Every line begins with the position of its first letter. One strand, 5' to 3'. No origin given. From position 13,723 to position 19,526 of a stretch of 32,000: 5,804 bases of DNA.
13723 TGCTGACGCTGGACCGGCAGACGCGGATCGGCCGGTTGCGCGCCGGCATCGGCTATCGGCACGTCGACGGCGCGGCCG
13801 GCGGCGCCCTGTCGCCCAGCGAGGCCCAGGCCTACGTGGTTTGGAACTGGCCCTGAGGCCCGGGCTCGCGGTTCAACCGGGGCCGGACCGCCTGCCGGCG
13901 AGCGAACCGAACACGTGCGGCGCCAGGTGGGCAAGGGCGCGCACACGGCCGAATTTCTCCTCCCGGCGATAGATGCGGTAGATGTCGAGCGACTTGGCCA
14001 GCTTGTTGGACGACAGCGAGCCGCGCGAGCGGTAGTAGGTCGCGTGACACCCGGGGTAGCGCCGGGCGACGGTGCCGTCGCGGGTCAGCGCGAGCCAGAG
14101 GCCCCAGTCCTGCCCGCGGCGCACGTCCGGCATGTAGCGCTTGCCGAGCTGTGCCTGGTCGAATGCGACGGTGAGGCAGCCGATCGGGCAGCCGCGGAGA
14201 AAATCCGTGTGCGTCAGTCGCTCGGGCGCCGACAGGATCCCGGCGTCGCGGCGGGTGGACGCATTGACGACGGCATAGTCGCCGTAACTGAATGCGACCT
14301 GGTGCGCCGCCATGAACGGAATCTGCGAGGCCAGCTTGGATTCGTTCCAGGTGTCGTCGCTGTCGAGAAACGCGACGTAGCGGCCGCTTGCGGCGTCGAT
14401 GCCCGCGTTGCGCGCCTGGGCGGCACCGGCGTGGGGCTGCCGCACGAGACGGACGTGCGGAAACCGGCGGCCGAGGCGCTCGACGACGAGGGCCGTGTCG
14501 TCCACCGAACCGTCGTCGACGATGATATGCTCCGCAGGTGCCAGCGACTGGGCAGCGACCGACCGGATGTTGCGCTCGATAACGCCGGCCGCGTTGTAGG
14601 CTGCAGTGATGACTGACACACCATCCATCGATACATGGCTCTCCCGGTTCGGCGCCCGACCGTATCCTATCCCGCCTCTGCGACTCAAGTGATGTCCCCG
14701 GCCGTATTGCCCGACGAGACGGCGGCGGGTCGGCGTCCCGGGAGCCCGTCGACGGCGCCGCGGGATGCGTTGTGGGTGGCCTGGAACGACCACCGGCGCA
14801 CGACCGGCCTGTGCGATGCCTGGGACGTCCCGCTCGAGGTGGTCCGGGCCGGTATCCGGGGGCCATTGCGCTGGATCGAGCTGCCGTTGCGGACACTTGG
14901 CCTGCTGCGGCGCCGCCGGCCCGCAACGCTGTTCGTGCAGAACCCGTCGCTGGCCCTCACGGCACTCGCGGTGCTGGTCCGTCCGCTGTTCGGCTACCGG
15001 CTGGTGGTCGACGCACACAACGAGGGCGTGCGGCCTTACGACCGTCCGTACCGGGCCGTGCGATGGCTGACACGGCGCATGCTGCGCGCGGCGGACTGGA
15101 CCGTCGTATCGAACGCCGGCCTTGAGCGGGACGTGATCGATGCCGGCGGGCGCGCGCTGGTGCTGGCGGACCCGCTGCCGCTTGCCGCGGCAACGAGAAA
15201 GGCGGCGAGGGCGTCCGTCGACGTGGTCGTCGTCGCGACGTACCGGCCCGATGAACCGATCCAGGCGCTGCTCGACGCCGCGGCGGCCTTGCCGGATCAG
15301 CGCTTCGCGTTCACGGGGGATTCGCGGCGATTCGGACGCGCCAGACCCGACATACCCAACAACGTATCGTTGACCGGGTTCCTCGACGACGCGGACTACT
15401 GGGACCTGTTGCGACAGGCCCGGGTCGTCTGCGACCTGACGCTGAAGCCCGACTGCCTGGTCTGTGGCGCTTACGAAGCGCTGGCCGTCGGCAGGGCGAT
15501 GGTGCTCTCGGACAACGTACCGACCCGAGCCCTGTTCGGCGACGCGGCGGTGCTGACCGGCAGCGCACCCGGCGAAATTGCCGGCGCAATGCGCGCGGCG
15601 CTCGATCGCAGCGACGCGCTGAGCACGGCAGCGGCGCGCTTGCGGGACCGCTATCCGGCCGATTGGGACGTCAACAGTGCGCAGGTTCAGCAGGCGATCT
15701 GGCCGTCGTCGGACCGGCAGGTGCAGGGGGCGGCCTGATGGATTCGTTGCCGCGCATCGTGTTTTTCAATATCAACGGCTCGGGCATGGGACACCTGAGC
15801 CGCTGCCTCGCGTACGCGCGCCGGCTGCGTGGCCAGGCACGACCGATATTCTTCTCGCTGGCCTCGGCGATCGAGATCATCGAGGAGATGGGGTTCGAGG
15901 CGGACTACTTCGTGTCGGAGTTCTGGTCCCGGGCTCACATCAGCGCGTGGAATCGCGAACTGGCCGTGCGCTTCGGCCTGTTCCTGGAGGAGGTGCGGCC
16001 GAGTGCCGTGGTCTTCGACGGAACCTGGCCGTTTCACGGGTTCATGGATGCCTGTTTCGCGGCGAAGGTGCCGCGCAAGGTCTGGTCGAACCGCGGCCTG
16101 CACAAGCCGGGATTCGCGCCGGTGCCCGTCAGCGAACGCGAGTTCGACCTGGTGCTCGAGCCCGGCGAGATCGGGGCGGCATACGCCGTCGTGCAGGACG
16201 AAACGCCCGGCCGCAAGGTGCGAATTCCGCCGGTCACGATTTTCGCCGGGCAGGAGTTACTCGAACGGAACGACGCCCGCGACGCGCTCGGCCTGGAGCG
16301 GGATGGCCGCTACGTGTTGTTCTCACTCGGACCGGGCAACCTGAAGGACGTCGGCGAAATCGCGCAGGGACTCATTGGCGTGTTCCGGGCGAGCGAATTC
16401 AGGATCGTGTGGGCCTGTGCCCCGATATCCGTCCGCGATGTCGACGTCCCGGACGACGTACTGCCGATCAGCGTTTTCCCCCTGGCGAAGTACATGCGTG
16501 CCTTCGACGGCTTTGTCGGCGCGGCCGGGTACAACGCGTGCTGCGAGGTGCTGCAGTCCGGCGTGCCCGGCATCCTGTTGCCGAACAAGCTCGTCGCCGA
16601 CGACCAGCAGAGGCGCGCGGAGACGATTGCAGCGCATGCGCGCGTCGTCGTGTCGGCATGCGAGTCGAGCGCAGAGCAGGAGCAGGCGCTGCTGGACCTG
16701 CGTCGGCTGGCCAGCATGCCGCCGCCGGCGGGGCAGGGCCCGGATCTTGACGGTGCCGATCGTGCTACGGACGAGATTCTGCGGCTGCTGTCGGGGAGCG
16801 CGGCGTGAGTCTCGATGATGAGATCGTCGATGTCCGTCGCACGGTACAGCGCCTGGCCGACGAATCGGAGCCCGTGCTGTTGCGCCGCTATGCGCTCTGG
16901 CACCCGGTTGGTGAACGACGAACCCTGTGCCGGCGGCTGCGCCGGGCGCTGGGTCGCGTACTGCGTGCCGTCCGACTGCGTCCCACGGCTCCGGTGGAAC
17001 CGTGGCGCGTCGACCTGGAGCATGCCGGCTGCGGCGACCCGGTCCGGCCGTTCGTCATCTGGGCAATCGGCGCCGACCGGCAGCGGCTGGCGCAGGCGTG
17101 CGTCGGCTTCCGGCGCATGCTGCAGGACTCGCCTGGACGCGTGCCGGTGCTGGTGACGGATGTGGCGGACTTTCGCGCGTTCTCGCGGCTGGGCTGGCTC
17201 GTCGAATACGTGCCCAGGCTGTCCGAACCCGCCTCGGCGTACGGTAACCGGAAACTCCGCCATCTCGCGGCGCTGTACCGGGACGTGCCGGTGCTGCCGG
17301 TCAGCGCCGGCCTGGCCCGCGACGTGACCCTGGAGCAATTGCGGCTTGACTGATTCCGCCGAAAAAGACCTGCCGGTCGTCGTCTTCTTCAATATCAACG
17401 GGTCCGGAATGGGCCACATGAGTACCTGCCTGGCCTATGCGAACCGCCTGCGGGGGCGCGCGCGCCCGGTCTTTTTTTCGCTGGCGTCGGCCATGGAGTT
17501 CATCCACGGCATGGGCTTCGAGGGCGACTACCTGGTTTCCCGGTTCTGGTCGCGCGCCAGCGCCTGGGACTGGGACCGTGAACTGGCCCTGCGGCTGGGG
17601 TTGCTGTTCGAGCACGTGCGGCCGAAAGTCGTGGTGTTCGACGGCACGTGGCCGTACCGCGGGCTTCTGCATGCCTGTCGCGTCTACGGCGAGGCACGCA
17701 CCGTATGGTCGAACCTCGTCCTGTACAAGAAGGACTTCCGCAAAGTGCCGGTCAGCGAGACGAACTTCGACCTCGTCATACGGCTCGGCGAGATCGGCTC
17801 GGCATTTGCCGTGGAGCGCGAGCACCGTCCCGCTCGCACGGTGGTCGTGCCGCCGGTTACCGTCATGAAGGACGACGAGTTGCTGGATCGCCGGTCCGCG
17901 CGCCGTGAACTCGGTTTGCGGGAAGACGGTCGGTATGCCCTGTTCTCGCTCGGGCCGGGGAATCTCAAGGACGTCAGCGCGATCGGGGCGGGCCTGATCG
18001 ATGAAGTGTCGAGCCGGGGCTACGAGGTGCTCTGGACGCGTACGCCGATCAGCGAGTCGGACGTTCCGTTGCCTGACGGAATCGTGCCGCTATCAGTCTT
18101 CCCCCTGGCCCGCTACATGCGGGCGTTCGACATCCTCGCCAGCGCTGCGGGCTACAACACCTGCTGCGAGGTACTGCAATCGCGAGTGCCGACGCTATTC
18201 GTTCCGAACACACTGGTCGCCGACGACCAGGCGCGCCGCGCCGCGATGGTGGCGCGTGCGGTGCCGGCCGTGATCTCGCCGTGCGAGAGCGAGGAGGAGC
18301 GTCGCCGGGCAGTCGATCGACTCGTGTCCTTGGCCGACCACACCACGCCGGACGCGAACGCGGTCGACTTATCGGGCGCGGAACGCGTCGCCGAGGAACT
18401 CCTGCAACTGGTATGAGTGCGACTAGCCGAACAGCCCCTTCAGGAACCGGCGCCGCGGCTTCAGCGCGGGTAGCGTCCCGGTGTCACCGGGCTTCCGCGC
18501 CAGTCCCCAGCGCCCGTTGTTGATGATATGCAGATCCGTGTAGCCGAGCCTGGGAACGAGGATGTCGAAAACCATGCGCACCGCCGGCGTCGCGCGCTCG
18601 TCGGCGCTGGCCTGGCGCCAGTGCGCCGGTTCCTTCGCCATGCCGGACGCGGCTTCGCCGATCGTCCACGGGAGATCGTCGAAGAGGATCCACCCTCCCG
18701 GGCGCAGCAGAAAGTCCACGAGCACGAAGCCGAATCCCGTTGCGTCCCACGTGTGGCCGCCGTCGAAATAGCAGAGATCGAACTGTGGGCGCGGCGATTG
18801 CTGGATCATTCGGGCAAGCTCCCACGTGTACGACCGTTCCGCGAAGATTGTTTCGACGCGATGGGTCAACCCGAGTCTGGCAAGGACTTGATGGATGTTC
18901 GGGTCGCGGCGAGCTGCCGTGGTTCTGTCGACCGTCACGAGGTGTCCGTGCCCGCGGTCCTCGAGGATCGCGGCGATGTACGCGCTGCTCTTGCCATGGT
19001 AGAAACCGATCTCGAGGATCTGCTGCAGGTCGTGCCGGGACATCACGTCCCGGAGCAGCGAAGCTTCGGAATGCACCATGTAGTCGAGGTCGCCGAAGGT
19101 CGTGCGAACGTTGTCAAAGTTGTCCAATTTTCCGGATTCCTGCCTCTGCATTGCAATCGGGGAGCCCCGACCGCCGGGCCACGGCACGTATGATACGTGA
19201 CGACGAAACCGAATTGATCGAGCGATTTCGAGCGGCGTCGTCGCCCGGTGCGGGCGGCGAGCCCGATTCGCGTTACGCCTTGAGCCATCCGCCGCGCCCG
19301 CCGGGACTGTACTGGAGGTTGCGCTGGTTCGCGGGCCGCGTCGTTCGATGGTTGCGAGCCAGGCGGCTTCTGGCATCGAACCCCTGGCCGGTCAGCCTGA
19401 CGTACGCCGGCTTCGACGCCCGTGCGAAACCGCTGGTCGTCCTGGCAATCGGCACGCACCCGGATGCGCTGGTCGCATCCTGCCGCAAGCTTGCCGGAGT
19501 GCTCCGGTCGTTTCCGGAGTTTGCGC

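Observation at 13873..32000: One locus combines Stealth phosphotransferases, a phosphonate pathway, a LicD transferase and sulfotransferase-fold genes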

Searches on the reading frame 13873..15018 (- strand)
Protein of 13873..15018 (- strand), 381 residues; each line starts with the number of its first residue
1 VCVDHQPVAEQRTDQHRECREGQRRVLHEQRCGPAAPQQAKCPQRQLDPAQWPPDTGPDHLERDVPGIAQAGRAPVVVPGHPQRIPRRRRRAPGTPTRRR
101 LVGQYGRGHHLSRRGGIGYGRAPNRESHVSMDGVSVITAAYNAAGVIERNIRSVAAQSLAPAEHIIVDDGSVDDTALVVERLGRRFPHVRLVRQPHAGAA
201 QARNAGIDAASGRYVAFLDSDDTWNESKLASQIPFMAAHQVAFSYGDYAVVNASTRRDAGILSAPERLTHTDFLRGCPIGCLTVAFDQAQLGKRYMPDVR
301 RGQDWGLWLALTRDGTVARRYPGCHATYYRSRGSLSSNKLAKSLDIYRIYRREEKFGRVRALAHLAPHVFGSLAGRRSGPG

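Call 5: search_protein_families(library=pfam, proteins=[window:13873-15018:-], max_evalue=0.01)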
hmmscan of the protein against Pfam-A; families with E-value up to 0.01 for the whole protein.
window:13873-15018:- (381 aa): 3 families
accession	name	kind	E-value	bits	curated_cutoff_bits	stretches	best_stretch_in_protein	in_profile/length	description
PF00535.33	Glycos_transf_2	-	3.3e-30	105.7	23.3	1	135-259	1-126/168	Glycosyl transferase family 2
PF13641.12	Glyco_tranf_2_3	-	3.9e-11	43.9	27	1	134-243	3-118/230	Glycosyltransferase like family 2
PF10111.15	Glyco_tranf_2_2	-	1.8e-08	34.6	27.3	1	137-236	3-106/276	Glycosyltransferase like family 2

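Call 37: search_protein_families(library=ncbifam, proteins=[window:13873-15018:-], max_evalue=0.001)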
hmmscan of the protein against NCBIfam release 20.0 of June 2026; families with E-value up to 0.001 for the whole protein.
window:13873-15018:- (381 aa): 21 families
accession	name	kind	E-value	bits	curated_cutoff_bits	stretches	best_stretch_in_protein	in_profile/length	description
NF047683.1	TeichurnBiosyTuaG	equivalog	8.6e-54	182.8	400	1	133-362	7-237/252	teichuronic acid biosynthesis protein TuaG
NF007482.0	PRK10073.1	equivalog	1.5e-25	89.9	423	1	131-276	5-149/334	glycosyltransferase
NF041875.1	EPS_EpsD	equivalog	1.7e-18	67.1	370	1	134-232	1-100/325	exopolysaccharide biosynthesis glycosyltransferase EpsD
TIGR03965.1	mycofact_glyco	equivalog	8.3e-14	51.3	280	1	127-243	69-186/467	mycofactocin biosynthesis glycosyltransferase MftF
TIGR03937.1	PgaC_IcaA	equivalog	2.7e-13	49.6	422.3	1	127-227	40-141/407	poly-beta-1,6-N-acetyl-D-glucosamine synthase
NF050050.1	ProtGlycPglI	equivalog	3.9e-13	49.4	500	1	133-233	3-105/306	GalNAc(5)-diNAcBac-PP-undecaprenol beta-1,3-glucosyltransferase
NF053739.1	GlytfEpsEBac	equivalog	9.4e-13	47.7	450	1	134-315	3-189/265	glycosyltransferase EpsE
NF038302.1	EPS_HpsE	equivalog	3.7e-11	42.6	300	1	139-246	8-121/307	hormogonium polysaccharide biosynthesis glycosyltransferase HpsE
TIGR04009.1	wcaE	equivalog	2.1e-10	40.3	369.2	1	134-228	3-99/248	colanic acid biosynthesis glycosyltransferase WcaE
TIGR04283.1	glyco_like_mftF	equivalog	2.3e-08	33.9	182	1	134-235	1-95/221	TIGR04283 family arsenosugar biosynthesis glycosyltransferase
TIGR04017.1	WcaA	equivalog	1.2e-07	31.6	495.75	1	134-235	7-109/279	colanic acid biosynthesis glycosyltransferase WcaA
NF007453.0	PRK10018.1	equivalog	1.3e-07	31.5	382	1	134-245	8-121/280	colanic acid biosynthesis glycosyltransferase WcaA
NF041394.1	GtaseAglG_Halo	equivalog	5.2e-07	29.2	440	1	134-229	3-100/304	glucosyl-dolichyl phosphate glucuronosyltransferase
TIGR03111.1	glyc2_xrt_Gpos1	hypoth_equivalog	1.7e-06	27.1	363.95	1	128-227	45-147/439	TIGR03111 family XrtG-associated glycosyltransferase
NF010496.0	PRK13915.1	equivalog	6.3e-06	25.5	262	1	132-249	31-156/307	glucosyl-3-phosphoglycerate synthase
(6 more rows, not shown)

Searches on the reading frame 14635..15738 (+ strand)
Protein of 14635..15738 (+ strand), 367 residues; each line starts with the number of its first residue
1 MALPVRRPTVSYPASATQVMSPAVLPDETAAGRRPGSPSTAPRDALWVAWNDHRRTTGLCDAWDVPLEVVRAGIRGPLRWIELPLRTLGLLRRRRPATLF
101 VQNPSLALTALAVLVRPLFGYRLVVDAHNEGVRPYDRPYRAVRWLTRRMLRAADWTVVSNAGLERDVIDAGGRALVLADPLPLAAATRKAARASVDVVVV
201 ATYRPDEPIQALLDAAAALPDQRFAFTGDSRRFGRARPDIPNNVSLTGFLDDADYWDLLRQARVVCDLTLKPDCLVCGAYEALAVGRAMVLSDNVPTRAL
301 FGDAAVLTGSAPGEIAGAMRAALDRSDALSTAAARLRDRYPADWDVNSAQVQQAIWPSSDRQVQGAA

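Call 5: search_protein_families(library=pfam, proteins=[window:14635-15738:+], max_evalue=0.01)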
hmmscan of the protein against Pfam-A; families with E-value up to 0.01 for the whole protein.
window:14635-15738:+ (367 aa): 2 families
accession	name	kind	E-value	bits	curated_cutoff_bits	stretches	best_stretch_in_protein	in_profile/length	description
PF13524.12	Glyco_trans_1_2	-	3.5e-08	33.9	25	1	210-346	3-135/144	Glycosyl transferase-like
PF00534.26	Glycos_transf_1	-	0.0014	18.6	26.4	1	197-323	18-156/172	Glycosyl transferases group 1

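Call 37: search_protein_families(library=ncbifam, proteins=[window:14635-15738:+], max_evalue=0.001)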
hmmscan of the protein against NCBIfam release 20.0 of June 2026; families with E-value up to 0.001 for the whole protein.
window:14635-15738:+ (367 aa): 1 family
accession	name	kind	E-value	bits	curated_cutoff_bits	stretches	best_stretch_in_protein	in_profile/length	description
TIGR04047.1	MSMEG_0565_glyc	hypoth_equivalog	6.8e-08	32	259.85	1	242-345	257-361/373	MSMEG_0565 family glycosyltransferase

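Call 50: find_related_loci(query=window:14770-15738:+, collection=metagenome_contigs, flank=10000)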
Query window:14770-15738:+ (322 aa) in metagenome_contigs; peptide patterns used: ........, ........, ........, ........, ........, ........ (x = any residue, [..] = any of these).
177 stretches matched a pattern; 35 encode a relative of the query (tblastn E <= 1e-3); 35 distinct loci.
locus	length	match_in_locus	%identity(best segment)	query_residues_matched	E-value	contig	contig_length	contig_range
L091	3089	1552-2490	61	1-310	2e-123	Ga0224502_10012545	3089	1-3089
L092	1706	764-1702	61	1-310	5e-127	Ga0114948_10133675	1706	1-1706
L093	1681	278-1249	59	1-322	4e-124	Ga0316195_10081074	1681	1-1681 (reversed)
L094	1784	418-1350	56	1-310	5e-115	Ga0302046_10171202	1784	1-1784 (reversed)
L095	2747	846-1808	49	1-317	5e-99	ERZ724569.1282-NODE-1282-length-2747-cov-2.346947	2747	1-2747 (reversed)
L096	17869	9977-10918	52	1-310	1e-90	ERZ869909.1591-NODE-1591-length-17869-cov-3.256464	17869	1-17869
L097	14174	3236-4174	50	1-310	1e-90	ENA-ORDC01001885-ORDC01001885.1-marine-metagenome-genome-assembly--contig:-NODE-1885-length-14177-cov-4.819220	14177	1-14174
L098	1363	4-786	59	42-299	5e-97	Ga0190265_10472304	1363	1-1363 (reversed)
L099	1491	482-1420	50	1-310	8e-96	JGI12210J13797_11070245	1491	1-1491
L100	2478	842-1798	56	1-310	3e-91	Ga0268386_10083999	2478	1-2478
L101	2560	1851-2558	60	1-233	1e-86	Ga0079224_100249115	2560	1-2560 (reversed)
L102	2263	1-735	57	73-318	1e-85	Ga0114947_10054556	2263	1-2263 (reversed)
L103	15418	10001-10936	43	1-310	1e-69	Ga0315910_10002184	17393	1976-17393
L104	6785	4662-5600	44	1-312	1e-68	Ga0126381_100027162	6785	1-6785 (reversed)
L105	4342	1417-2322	43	3-303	2e-67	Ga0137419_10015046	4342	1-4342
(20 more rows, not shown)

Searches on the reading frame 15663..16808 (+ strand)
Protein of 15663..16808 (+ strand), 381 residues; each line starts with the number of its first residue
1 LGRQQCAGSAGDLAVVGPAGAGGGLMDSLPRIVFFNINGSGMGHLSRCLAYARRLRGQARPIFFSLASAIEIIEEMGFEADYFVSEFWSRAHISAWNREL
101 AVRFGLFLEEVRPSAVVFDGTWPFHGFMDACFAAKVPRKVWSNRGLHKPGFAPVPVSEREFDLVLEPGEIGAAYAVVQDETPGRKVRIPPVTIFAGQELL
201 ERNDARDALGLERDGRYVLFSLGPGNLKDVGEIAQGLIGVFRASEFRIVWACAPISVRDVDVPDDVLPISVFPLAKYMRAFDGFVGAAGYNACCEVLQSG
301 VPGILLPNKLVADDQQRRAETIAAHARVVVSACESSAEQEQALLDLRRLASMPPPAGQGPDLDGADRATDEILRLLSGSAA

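Call 5: search_protein_families(library=pfam, proteins=[window:15663-16808:+], max_evalue=0.01)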
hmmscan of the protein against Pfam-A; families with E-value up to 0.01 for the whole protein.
window:15663-16808:+ (381 aa): 1 family
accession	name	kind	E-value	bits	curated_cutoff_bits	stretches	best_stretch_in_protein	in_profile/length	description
PF04101.22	Glyco_tran_28_C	-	0.00018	22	22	1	274-330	65-124/166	Glycosyltransferase family 28 C-terminal domain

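Call 37: search_protein_families(library=ncbifam, proteins=[window:15738-16808:+], max_evalue=0.001)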
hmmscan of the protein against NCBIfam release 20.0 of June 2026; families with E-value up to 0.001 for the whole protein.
window:15738-16808:+ (356 aa): 1 family
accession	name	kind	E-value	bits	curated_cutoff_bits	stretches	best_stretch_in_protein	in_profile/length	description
TIGR03590.1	PseG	equivalog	0.0006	19.5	153.55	0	16-57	14-59/280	UDP-2,4-diacetamido-2,4,6-trideoxy-beta-L-altropyranose hydrolase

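Call 40: search_solved_structures(query=window:15738-16808:+, max_evalue=1)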
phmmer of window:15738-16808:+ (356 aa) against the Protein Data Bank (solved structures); distinct sequences matched with E-value up to 1: 9.
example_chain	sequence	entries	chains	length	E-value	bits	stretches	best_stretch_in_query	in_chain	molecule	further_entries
6kqx_A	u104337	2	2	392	0.00087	21.8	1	169-352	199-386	Uncharacterized UDP-glucosyltransferase YjiC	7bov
6kqw_A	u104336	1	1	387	0.0017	20.9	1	169-304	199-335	Uncharacterized UDP-glucosyltransferase YjiC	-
7lvy_A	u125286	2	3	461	0.008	18.7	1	185-295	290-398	UDP-glycosyltransferase 203A2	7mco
9ke1_A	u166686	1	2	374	0.01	18.3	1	236-303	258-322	Rhamnosyltransferase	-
7vlb_A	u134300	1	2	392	0.017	17.6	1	169-352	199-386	UDP-glycosyltransferase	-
8xfh_A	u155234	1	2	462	0.33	13.4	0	254-297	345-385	UDP-glycosyltransferase 13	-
7vaa_A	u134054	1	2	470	0.33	13.4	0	254-297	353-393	UDP-glycosyltransferase 13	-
7va8_A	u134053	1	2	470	0.34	13.3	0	254-297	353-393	UDP-glycosyltransferase 13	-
8xfw_A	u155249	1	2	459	0.34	13.3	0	254-297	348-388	UDP-glycosyltransferase 13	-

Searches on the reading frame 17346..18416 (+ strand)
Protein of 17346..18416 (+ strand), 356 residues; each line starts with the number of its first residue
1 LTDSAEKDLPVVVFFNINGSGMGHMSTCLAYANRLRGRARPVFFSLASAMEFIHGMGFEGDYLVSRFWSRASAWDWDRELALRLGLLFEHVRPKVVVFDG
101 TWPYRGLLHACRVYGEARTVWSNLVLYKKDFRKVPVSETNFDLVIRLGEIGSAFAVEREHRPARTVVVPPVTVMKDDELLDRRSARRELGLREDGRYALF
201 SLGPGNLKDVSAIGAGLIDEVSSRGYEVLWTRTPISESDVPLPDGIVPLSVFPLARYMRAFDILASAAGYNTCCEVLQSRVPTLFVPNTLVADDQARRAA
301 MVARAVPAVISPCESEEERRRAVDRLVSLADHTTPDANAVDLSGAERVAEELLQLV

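Call 5: search_protein_families(library=pfam, proteins=[window:17346-18416:+], max_evalue=0.01)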
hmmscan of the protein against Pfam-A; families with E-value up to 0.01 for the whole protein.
window:17346-18416:+ (356 aa): 1 family
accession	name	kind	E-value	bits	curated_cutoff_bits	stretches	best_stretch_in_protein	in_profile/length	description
PF04101.22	Glyco_tran_28_C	-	9.7e-05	22.9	22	1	254-310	65-122/166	Glycosyltransferase family 28 C-terminal domain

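Call 37: search_protein_families(library=ncbifam, proteins=[window:17346-18416:+], max_evalue=0.001)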
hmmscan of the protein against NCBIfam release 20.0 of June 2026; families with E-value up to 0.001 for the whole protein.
window:17346-18416:+ (356 aa): 0 families

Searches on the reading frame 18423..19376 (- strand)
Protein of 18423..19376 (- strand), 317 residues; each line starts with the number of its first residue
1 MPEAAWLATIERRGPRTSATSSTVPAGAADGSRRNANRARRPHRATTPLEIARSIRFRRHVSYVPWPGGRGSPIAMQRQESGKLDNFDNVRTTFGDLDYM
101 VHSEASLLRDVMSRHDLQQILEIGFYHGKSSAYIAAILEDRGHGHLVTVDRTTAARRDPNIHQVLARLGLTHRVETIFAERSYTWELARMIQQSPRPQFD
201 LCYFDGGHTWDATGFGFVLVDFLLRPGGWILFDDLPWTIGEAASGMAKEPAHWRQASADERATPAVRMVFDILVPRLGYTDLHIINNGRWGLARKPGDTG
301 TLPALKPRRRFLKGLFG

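Call 5: search_protein_families(library=pfam, proteins=[window:18423-19376:-], max_evalue=0.01)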
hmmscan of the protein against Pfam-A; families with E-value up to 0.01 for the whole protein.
window:18423-19376:- (317 aa): 2 families
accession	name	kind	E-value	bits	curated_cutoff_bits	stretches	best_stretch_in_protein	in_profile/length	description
PF13578.12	Methyltransf_24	-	6.4e-17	62.8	26.3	1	121-234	1-104/105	Methyltransferase domain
PF01596.23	Methyltransf_3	-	9.8e-06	25.4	22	1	103-238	31-158/204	O-methyltransferase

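Call 37: search_protein_families(library=ncbifam, proteins=[window:18423-19376:-], max_evalue=0.001)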
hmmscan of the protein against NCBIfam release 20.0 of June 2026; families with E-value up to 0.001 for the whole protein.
window:18423-19376:- (317 aa): 0 families
